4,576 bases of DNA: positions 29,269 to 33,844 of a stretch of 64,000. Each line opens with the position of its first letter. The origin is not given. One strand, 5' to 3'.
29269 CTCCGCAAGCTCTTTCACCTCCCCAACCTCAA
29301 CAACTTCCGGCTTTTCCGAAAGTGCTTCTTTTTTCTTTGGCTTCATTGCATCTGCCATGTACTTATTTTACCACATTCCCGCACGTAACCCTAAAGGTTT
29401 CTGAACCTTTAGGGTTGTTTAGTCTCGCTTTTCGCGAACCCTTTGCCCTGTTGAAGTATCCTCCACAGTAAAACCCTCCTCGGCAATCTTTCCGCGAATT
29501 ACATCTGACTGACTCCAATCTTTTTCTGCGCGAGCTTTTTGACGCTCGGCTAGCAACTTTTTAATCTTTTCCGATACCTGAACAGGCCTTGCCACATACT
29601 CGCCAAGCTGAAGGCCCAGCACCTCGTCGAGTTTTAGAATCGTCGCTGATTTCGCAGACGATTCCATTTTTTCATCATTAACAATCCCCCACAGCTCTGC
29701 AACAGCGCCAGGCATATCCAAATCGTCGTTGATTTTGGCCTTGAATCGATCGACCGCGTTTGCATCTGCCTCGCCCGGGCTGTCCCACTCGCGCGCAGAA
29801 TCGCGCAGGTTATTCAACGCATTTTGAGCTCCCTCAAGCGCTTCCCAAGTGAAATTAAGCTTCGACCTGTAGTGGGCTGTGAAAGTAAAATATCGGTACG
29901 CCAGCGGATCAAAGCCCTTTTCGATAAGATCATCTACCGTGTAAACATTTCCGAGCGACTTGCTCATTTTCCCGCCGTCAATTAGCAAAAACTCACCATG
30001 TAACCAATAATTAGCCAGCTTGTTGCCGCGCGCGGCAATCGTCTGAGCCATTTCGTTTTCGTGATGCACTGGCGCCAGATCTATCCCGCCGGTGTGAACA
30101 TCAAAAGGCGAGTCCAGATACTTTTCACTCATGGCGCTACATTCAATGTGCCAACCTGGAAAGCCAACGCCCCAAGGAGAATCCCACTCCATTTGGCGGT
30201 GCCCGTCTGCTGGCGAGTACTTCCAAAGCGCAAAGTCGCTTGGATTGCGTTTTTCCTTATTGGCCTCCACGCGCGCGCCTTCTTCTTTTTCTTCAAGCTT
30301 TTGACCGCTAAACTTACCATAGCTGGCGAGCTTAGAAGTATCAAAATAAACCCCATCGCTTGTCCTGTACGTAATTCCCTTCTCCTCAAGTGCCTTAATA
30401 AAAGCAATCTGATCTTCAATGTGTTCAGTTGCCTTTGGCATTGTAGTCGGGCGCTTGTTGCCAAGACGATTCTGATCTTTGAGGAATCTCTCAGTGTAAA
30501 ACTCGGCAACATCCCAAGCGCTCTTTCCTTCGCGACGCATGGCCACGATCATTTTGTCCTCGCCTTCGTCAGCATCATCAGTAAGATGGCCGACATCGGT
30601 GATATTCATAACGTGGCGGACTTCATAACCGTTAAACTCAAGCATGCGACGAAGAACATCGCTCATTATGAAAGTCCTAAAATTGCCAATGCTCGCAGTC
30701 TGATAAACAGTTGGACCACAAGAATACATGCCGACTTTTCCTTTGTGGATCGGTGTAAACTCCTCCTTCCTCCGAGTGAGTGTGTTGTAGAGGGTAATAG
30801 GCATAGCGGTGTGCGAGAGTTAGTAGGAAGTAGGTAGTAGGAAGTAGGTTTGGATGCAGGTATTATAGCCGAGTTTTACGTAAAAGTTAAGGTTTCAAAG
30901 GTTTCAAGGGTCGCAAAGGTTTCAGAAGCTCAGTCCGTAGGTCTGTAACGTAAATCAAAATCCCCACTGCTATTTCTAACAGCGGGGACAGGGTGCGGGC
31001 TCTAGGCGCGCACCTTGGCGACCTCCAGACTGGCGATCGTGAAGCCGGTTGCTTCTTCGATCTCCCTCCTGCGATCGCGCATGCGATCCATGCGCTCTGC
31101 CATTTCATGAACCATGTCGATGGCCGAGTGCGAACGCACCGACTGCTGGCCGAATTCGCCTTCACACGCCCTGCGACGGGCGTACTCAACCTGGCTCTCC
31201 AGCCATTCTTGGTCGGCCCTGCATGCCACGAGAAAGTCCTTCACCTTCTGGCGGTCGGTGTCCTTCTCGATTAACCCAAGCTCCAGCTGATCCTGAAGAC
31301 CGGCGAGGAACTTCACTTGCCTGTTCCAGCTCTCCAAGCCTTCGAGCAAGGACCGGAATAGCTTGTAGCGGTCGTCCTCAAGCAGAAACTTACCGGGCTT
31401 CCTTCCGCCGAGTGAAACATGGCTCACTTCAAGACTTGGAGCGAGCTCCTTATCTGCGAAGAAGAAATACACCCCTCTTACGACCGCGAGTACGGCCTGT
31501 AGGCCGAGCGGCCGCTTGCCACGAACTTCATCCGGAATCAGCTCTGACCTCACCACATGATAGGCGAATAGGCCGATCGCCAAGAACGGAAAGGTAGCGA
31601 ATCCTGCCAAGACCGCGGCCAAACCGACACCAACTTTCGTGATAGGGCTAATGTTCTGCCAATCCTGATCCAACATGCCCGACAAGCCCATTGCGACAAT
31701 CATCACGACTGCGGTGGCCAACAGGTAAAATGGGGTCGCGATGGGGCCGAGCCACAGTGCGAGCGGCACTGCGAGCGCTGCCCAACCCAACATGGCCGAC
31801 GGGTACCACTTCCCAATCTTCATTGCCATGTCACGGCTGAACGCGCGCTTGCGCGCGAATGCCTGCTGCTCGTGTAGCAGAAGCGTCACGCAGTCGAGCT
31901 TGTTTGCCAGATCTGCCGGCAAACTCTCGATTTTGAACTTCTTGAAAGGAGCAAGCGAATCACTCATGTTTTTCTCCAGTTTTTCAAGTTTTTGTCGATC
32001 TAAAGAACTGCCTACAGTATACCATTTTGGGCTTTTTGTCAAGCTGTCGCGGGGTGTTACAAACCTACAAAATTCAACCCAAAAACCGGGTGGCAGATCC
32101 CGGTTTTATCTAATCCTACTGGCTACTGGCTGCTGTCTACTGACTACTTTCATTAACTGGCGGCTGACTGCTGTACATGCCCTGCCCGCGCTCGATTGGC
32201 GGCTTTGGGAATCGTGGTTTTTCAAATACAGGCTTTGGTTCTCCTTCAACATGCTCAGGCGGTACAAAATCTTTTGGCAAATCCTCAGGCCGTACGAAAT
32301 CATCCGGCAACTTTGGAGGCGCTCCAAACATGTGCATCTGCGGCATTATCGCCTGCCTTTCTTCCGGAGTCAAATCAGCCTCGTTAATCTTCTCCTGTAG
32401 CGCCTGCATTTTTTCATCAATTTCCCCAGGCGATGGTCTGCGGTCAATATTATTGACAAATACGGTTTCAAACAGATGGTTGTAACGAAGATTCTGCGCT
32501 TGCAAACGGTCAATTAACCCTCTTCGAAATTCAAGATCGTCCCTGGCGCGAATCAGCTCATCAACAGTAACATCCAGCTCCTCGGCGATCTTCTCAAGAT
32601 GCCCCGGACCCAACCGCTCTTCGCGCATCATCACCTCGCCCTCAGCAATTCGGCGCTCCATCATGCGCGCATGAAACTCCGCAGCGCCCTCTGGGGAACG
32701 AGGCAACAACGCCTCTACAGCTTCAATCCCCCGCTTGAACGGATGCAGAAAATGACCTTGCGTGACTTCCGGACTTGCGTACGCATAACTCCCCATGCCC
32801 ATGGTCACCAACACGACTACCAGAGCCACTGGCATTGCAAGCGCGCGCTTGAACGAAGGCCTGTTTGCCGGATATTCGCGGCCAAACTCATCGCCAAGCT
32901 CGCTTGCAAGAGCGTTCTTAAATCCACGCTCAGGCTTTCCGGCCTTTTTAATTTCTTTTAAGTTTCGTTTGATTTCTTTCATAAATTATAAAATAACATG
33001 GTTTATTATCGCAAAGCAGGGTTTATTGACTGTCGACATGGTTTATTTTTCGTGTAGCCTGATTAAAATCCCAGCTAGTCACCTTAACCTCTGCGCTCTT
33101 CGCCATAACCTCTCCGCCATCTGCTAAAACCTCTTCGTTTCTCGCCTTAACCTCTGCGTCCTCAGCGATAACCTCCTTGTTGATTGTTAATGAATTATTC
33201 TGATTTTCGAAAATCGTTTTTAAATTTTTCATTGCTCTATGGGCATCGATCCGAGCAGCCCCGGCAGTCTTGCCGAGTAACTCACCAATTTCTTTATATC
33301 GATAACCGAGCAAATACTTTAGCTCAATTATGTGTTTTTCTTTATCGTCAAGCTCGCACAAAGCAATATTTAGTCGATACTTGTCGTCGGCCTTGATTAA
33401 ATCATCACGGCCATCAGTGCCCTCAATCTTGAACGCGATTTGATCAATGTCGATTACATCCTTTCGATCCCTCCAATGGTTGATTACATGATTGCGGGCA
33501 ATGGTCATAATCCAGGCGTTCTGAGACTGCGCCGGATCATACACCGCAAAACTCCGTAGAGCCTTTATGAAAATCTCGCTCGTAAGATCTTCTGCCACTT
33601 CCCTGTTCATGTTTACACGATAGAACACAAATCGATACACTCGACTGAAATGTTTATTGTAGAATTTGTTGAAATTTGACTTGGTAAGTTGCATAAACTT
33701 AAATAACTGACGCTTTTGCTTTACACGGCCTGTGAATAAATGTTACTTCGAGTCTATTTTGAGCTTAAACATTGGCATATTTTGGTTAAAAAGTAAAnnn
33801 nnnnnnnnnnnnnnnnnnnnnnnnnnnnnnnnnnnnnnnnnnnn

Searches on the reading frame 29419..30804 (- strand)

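Call 98: search_protein_families(library=pfam, proteins=[window:29419-30804:-], max_evalue=0.001)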
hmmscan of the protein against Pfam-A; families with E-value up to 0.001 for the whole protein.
window:29419-30804:- (461 aa): 5 families
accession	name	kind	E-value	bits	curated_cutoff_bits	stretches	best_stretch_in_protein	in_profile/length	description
PF01406.26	tRNA-synt_1e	-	2.4e-100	336.3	27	1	16-327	2-300/301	tRNA synthetases class I (C) catalytic domain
PF09334.17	tRNA-synt_1g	-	9.9e-10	38.2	20.1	1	256-328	304-376/391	tRNA synthetases class I (M)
PF23493.1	CysS_C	-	2.7e-08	34.2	23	1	410-457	4-51/51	Cysteinyl-tRNA ligase anticodon binding domain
PF00133.28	tRNA-synt_1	-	1.4e-06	27.8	22.7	0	232-316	327-411/414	tRNA synthetases class I (I, L, M and V)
PF01921.24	tRNA-synt_1f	-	4e-05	23.1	27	0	271-336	273-338/360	tRNA synthetases class I (K)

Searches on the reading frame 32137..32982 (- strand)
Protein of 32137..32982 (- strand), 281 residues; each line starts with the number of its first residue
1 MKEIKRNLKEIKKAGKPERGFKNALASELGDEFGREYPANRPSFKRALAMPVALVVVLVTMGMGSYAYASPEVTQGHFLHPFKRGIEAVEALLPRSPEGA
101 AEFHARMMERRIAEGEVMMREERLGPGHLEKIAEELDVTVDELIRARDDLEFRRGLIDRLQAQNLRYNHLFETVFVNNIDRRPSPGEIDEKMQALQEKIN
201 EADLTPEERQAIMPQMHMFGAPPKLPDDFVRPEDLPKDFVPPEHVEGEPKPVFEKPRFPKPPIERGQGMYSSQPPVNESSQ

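Call 98: search_protein_families(library=pfam, proteins=[window:32137-32982:-], max_evalue=0.001)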
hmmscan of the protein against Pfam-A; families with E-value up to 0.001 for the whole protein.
window:32137-32982:- (281 aa): 1 family
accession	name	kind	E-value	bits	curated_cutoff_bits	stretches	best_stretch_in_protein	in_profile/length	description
PF18915.5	DUF5667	-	1.7e-05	25.6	27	1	74-147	3-74/99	Domain of unknown function (DUF5667)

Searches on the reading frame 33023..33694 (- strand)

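Call 98: search_protein_families(library=pfam, proteins=[window:33023-33694:-], max_evalue=0.001)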
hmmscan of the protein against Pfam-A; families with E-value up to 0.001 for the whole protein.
window:33023-33694:- (223 aa): 3 families
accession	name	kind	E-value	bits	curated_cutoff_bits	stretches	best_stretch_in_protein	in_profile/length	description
PF04542.20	Sigma70_r2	-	3.6e-13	49.5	24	1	12-78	2-69/71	Sigma-70 region 2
PF08281.18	Sigma70_r4_2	-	5.9e-10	39.1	25.7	1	111-158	7-54/54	Sigma-70, region 4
PF04545.22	Sigma70_r4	-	1.1e-07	31.7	24.1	1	111-159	1-49/50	Sigma-70, region 4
